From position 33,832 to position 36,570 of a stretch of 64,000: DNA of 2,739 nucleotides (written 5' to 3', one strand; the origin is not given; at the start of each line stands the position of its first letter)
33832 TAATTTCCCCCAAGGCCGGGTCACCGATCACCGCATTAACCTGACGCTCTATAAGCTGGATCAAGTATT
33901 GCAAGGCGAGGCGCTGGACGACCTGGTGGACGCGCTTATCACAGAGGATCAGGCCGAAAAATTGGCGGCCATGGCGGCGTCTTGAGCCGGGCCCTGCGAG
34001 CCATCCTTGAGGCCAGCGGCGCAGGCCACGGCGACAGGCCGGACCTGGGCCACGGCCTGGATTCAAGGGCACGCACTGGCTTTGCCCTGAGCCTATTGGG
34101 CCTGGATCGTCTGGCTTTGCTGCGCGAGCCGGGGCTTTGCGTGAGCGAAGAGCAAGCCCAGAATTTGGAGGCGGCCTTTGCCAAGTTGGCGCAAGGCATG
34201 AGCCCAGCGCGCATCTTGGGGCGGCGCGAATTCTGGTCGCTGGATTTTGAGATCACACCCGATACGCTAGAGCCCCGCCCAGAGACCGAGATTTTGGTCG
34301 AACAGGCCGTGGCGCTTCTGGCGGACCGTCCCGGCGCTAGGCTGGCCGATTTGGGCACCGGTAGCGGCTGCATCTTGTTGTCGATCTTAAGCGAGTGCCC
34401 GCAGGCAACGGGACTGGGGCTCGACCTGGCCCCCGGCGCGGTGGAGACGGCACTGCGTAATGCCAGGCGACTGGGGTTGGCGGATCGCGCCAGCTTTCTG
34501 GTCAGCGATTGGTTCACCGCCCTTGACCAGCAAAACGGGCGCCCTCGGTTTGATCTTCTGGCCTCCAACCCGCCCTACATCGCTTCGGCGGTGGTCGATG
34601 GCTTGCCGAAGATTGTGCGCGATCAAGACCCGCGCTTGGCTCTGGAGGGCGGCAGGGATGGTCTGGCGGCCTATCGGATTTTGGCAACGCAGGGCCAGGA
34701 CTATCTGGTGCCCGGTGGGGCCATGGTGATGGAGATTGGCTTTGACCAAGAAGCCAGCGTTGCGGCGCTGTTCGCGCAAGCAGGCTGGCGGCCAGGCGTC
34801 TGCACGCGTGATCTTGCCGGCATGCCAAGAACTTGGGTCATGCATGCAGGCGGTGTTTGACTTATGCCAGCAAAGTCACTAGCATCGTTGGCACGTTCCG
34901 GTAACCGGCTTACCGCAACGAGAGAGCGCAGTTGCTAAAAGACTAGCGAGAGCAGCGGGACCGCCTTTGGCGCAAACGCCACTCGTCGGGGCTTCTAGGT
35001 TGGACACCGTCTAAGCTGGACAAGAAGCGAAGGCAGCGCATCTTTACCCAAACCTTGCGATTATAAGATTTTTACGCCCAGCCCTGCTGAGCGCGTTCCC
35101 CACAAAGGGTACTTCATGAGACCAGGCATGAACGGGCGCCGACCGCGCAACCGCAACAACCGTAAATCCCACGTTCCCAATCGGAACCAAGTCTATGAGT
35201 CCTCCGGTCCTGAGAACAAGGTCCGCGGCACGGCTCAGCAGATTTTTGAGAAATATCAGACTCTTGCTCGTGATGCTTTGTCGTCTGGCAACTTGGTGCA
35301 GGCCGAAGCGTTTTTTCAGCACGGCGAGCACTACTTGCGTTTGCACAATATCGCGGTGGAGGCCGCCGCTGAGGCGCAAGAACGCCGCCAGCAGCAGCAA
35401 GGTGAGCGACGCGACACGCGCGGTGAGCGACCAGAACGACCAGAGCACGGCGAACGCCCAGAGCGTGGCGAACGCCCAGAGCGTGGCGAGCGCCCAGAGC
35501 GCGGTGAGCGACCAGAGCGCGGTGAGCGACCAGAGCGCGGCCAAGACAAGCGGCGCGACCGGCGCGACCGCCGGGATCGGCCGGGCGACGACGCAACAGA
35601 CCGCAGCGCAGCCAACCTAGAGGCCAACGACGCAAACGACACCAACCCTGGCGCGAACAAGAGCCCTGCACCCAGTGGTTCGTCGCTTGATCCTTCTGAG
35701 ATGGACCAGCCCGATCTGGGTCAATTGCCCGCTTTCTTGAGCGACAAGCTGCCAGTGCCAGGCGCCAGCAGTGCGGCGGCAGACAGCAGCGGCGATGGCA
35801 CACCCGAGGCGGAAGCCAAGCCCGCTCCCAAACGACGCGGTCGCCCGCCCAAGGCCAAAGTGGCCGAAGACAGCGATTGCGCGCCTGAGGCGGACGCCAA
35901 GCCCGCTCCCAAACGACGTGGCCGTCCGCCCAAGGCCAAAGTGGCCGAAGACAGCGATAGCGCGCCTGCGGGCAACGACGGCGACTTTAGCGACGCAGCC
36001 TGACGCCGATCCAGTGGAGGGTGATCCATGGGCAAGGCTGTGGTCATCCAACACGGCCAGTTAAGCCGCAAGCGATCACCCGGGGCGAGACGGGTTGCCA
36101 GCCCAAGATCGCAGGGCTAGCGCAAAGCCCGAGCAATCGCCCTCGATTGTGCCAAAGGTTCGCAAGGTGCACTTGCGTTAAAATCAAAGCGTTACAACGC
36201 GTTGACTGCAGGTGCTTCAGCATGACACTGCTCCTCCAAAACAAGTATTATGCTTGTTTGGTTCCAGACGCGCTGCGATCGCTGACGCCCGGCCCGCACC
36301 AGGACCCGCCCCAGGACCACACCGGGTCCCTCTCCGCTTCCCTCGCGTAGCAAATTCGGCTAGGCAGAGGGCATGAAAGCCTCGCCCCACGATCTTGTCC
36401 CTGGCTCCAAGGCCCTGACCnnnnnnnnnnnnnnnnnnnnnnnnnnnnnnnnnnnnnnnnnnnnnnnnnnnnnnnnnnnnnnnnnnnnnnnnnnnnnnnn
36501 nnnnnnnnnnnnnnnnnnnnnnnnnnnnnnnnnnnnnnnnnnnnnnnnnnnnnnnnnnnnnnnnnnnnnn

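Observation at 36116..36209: About 95-bp conserved intergenic element present twice (36116-36209 and 60947-61040)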

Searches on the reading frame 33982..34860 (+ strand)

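Call 12: search_protein_families(library=pfam, proteins=[window:33982-34860:+])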
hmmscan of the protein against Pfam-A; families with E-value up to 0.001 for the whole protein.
window:33982-34860:+ (292 aa): 4 families
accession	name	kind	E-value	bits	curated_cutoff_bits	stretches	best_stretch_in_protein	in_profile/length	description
PF13847.12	Methyltransf_31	-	1.4e-08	35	27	1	117-196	3-81/145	Methyltransferase domain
PF05175.20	MTS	-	1.3e-07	31.9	23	1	113-203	27-112/170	Methyltransferase small domain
PF13649.12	Methyltransf_25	-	9.7e-06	26.6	27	1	123-195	3-70/97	Methyltransferase domain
PF17827.6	PrmC_N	-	0.00012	23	23.4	1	38-80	29-71/71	PrmC N-terminal domain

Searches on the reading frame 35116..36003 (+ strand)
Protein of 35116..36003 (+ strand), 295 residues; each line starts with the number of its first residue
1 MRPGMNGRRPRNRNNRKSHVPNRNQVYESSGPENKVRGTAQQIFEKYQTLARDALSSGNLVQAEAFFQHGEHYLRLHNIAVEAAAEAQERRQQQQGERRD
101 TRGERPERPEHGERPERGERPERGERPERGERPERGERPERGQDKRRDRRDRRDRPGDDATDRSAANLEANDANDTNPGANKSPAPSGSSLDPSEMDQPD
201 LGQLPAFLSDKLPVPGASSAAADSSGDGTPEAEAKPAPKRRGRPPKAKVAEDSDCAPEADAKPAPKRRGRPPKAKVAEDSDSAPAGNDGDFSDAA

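Call 12: search_protein_families(library=pfam, proteins=[window:35116-36003:+])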
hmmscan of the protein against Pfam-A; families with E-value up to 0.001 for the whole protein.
window:35116-36003:+ (295 aa): 1 family
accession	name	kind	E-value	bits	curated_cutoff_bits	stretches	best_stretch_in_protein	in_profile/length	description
PF13763.11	DUF4167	-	3.9e-27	94.7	25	1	9-79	1-74/78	Domain of unknown function (DUF4167)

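Call 18: find_encoding_contigs(protein=window:35116-36003:+, flank=10000, max_places=10)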
Protein window:35116-36003:+ (295 aa): no gene with exactly this product is on record in the collection.

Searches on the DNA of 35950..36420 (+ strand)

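Call 7: search_rna_families(source=window, start=35950, end=36420, threshold=evalue, max_evalue=10, show_alignments=3)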
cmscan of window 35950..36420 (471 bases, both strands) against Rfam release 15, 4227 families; matches with E-value up to 10: 0.
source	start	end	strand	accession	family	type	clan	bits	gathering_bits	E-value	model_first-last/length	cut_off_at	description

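Call 75: build_rna_model(alignment_id=A6, structure=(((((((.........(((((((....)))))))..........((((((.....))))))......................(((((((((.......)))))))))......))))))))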
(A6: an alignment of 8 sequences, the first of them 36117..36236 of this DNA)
Model R1 built from alignment A6 (8 sequences, 121 columns); structure: as given.
model positions 119; base pairs 29; branch points 2; effective number of sequences 2.02; information 0.59 bits per position. Calibrated on 0.2 Mb of random sequence (short: E-values are rough).
structure used (alignment columns):
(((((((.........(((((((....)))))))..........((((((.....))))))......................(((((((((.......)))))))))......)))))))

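Call 76: search_with_rna_model(model_id=R1, sources=[window, L001, L002, L003, L005, L006, L007, L012, L013, L014, L017, L018, L019], max_evalue=10)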
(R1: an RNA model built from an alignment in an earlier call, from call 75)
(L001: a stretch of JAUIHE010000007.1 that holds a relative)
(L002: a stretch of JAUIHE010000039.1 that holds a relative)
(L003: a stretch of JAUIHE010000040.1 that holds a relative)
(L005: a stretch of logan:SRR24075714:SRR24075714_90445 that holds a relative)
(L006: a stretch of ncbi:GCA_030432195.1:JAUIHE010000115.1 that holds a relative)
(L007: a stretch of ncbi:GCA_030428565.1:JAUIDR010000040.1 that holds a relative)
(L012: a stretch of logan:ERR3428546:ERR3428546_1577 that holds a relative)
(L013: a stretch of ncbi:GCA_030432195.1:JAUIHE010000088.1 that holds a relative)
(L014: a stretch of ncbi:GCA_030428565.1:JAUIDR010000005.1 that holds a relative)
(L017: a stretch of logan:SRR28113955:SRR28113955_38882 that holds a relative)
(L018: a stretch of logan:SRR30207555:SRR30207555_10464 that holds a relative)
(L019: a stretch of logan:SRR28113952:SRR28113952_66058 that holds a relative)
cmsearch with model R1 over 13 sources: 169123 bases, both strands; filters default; matches with E-value up to 10: 20.
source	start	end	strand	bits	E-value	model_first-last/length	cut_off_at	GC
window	60947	61065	+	125.5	2.2e-33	1-119/119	no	0.47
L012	274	392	+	125.5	2.2e-33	1-119/119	no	0.47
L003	3115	3228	+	121.6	2.9e-32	1-119/119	no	0.44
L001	889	1007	-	117.7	3.9e-31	1-119/119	no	0.55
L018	902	1020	+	116.8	7e-31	1-119/119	no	0.47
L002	5443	5560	-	112.7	1.1e-29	1-119/119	no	0.49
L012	6836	6954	+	107.9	2.5e-28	1-119/119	no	0.54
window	36117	36236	+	100.3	4e-26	1-119/119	no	0.53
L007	15234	15340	-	71.9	5.6e-18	1-119/119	no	0.52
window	56204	56299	+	18.8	0.01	1-119/119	no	0.61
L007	320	406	-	16.4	0.05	1-119/119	no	0.72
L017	869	934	-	15.9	0.07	1-119/119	no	0.61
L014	14617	14724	+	14.1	0.23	1-119/119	no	0.57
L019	373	395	-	12.9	0.5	1-119/119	no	0.78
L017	1201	1240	-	12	0.92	1-119/119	no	0.68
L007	233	263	-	8.6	8.5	1-119/119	no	0.58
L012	6852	6869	-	8.6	8.6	17-34/119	no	0.61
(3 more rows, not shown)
